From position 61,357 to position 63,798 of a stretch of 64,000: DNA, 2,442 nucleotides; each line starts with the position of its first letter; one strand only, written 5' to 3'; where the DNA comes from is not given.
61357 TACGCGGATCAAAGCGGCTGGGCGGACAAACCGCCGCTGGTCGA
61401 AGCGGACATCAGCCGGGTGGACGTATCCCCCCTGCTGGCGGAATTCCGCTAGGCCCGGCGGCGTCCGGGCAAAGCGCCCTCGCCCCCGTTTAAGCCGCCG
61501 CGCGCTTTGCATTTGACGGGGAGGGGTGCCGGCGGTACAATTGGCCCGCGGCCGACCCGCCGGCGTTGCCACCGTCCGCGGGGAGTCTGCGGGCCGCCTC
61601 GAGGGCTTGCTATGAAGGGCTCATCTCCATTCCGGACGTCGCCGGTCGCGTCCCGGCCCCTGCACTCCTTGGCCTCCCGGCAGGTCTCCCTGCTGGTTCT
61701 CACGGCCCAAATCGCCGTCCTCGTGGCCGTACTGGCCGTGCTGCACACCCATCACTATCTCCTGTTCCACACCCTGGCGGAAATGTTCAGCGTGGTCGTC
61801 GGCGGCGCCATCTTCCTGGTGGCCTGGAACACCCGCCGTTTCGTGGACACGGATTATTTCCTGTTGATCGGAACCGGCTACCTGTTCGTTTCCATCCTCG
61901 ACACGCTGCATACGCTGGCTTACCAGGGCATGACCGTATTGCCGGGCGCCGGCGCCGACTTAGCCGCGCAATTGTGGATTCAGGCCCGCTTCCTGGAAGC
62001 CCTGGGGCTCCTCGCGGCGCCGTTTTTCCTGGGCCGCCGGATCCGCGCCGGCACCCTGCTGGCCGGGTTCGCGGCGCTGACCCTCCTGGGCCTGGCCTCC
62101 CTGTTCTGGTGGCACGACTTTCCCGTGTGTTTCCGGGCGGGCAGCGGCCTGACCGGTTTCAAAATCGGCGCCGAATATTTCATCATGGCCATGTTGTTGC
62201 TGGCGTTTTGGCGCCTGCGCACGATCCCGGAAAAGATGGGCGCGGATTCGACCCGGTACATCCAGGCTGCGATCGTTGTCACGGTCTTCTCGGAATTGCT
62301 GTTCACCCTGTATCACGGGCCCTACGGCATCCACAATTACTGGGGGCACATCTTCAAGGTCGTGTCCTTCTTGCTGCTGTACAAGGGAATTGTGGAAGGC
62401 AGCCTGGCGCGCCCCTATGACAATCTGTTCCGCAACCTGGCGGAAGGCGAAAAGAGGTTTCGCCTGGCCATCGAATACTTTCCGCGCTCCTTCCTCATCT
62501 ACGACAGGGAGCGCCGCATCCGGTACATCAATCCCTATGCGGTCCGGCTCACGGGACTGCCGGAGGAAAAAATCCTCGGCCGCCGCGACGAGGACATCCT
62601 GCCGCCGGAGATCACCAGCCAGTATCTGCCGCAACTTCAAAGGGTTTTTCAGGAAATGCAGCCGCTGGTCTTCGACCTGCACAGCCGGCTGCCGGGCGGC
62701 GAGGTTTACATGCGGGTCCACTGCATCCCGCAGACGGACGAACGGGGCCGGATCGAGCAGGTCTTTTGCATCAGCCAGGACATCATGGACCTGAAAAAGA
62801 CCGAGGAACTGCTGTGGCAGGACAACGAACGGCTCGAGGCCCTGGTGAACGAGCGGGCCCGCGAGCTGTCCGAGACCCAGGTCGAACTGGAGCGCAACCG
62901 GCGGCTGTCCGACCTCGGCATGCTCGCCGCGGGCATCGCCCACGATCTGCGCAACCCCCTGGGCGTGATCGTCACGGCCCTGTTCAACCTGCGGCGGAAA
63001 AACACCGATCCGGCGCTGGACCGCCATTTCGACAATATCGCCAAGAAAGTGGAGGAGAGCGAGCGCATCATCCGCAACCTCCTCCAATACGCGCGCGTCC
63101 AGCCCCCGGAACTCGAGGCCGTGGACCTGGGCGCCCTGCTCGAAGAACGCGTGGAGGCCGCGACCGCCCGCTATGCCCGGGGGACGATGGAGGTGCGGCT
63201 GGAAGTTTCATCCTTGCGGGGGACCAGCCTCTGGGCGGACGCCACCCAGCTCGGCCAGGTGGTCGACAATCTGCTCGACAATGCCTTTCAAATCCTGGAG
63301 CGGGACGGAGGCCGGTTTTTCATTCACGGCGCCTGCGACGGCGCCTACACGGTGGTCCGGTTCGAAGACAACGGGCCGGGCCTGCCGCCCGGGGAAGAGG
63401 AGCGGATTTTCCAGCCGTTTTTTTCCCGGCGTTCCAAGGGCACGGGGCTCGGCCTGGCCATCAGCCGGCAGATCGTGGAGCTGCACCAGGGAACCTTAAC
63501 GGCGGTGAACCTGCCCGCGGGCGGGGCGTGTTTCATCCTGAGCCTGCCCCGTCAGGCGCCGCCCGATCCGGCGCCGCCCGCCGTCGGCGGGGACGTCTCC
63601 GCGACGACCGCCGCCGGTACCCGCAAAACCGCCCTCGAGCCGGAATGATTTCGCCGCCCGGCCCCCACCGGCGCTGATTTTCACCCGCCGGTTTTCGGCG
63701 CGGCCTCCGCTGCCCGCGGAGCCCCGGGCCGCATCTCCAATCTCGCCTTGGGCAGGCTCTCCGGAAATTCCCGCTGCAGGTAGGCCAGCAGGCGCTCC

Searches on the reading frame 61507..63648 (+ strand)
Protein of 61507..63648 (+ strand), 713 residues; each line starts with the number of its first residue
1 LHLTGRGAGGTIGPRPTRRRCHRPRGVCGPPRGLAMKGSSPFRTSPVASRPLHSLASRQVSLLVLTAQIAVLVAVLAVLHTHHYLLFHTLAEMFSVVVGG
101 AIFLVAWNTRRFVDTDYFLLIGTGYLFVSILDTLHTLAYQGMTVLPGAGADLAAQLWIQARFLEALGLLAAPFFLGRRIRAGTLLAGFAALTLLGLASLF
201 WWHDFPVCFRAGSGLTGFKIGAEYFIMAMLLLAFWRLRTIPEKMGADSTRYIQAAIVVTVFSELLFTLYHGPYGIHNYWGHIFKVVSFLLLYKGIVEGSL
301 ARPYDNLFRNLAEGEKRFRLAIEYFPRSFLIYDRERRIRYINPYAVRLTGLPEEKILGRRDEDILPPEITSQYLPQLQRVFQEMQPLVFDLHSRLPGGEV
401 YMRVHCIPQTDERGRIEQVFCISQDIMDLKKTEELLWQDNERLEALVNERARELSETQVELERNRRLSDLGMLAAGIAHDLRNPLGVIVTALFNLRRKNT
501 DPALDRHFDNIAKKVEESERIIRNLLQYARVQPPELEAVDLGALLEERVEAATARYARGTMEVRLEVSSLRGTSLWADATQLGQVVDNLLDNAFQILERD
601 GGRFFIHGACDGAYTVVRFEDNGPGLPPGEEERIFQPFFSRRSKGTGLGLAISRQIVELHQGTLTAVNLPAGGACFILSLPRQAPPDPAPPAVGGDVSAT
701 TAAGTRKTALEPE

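Call 44: search_protein_families(library=pfam, proteins=[window:61507-63648:+], max_evalue=0.001)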
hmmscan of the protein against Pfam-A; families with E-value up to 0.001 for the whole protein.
window:61507-63648:+ (713 aa): 7 families
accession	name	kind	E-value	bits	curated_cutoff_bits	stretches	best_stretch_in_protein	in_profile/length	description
PF17159.10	MASE3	-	9.3e-79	264.6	31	1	81-303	3-226/226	Membrane-associated sensor domain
PF02518.31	HATPase_c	-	3.9e-24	85.7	26.4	1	578-683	2-110/111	Histidine kinase-, DNA gyrase B-, and HSP90-like ATPase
PF08448.16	PAS_4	-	7e-18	65.3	23.1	1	327-428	6-107/110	PAS fold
PF00512.31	HisKA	-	1.4e-11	44.7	26.9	1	471-532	3-64/66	His Kinase A (phospho-acceptor) domain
PF00989.32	PAS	-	7.5e-08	32.8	22.6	1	317-426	2-113/113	PAS fold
PF13426.13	PAS_9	-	1.9e-07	31.7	27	1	328-426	3-101/103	PAS domain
PF13188.13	PAS_8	-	2.6e-05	24.4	21.8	1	317-368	2-53/65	PAS domain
